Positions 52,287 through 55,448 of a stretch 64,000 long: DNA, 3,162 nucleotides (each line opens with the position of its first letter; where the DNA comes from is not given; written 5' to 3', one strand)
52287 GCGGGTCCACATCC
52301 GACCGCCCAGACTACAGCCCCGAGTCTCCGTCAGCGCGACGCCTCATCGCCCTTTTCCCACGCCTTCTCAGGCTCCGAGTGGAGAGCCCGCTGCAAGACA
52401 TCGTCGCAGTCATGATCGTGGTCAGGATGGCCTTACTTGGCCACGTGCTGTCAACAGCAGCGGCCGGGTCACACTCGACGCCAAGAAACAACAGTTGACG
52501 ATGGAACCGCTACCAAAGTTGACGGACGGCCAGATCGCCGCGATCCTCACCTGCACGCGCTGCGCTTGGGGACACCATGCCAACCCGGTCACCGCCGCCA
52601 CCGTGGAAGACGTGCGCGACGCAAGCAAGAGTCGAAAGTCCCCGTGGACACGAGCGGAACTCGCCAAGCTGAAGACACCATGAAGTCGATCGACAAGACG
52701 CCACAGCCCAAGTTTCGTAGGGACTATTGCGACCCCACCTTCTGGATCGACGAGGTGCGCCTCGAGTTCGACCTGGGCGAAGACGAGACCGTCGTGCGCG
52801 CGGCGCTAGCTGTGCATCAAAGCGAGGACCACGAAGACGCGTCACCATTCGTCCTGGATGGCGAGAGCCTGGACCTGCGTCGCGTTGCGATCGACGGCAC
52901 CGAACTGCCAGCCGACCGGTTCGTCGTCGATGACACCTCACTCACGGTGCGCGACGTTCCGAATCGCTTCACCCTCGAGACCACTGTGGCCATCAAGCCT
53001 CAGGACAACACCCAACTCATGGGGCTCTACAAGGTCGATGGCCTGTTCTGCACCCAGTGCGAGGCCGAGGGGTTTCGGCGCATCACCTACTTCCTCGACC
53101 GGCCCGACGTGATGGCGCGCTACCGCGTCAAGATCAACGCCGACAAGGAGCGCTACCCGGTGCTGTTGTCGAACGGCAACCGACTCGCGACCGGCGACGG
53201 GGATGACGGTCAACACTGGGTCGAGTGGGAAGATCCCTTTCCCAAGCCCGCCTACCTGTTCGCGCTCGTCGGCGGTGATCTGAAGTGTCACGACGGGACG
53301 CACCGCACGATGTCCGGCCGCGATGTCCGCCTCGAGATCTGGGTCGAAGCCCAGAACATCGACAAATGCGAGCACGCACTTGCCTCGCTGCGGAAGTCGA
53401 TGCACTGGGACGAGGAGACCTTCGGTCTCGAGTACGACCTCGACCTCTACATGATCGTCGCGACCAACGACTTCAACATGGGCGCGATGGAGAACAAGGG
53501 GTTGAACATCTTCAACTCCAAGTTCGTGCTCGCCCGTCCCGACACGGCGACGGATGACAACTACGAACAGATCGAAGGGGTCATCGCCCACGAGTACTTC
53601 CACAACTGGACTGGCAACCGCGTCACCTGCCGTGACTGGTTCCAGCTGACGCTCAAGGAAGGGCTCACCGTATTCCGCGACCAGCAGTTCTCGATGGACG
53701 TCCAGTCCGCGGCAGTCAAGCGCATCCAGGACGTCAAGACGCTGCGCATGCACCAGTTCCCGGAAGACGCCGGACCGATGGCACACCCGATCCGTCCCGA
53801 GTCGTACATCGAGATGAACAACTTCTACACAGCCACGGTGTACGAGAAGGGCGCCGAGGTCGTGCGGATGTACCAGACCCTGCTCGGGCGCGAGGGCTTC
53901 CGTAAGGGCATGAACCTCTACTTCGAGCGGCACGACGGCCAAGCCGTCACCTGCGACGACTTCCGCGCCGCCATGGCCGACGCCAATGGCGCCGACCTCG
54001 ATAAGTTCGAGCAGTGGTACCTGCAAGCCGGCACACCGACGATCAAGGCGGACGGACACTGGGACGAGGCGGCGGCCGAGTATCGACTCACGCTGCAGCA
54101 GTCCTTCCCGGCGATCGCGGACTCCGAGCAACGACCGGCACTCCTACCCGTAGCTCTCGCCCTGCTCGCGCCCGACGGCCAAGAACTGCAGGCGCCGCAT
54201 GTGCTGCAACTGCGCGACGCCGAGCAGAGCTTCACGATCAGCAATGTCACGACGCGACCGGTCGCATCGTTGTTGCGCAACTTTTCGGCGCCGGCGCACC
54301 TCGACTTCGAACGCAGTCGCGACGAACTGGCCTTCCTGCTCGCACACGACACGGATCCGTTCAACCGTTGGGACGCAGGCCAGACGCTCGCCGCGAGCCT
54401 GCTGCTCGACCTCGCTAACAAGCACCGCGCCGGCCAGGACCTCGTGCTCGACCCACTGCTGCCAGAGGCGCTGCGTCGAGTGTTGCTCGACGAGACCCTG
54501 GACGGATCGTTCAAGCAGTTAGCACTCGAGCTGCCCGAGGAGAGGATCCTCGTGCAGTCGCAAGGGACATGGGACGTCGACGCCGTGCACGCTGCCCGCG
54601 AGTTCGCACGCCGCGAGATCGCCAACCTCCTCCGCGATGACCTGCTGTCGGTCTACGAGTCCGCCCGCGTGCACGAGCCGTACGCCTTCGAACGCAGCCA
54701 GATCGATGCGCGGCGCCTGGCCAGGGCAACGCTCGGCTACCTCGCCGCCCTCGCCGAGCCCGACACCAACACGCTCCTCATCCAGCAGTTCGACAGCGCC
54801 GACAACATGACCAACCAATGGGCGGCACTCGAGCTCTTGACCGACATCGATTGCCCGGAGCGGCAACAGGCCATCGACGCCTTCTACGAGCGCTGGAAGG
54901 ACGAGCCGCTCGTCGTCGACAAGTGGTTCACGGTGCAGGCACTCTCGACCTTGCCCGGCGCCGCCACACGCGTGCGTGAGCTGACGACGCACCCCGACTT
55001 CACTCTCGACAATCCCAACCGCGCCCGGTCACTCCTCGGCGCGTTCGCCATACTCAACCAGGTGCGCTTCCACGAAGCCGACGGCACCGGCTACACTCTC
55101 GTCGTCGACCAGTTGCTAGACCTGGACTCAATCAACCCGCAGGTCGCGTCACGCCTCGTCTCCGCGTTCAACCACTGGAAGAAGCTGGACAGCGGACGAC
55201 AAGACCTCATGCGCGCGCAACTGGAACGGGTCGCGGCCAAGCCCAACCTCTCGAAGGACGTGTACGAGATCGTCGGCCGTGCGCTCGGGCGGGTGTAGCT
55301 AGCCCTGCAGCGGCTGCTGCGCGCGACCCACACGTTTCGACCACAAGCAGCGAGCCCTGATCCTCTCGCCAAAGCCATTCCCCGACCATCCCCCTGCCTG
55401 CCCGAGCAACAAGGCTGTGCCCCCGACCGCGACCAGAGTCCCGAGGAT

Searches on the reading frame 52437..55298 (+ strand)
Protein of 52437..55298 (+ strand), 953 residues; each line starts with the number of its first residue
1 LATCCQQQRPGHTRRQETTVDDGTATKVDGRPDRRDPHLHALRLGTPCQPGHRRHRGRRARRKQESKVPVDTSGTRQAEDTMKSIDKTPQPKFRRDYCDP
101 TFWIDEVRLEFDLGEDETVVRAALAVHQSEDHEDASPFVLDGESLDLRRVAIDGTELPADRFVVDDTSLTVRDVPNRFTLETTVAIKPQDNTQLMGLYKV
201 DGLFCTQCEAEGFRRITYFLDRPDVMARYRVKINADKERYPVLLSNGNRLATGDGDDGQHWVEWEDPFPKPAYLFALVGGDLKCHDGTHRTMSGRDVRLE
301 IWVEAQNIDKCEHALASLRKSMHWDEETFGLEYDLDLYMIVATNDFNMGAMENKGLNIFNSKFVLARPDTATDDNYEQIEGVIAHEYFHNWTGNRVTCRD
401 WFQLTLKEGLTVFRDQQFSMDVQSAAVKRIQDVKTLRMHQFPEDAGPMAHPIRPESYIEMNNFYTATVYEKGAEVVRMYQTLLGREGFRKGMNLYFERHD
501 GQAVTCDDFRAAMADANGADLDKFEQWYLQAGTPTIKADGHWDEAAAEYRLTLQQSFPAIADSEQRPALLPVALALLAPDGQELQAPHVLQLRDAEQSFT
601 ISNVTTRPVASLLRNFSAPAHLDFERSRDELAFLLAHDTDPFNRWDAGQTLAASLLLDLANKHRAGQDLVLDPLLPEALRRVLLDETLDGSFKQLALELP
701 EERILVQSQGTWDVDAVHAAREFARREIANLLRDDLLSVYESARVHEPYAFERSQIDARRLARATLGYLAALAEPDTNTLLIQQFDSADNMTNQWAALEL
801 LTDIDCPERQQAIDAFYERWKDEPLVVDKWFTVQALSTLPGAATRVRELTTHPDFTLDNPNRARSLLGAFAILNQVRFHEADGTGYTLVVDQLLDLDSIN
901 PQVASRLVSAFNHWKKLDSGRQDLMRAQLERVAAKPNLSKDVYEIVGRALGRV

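Call 23: search_protein_families(library=pfam, proteins=[window:52437-55298:+], max_evalue=0.0001)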
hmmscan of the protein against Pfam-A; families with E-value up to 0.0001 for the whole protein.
window:52437-55298:+ (953 aa): 4 families
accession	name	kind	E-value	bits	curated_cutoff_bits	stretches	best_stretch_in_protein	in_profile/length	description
PF17432.8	DUF3458_C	-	1.3e-119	399.8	24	1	629-950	2-319/320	Domain of unknown function (DUF3458_C) ARM repeats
PF01433.26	Peptidase_M1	-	3.5e-56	190.7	27.7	1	315-527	3-218/218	Peptidase family M1 domain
PF11940.14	DUF3458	-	7.1e-25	87.7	28.6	1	532-624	1-94/95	Domain of unknown function (DUF3458) Ig-like fold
PF17900.6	Peptidase_M1_N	-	2.3e-16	60.9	25.8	1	136-274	33-186/186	Peptidase M1 N-terminal domain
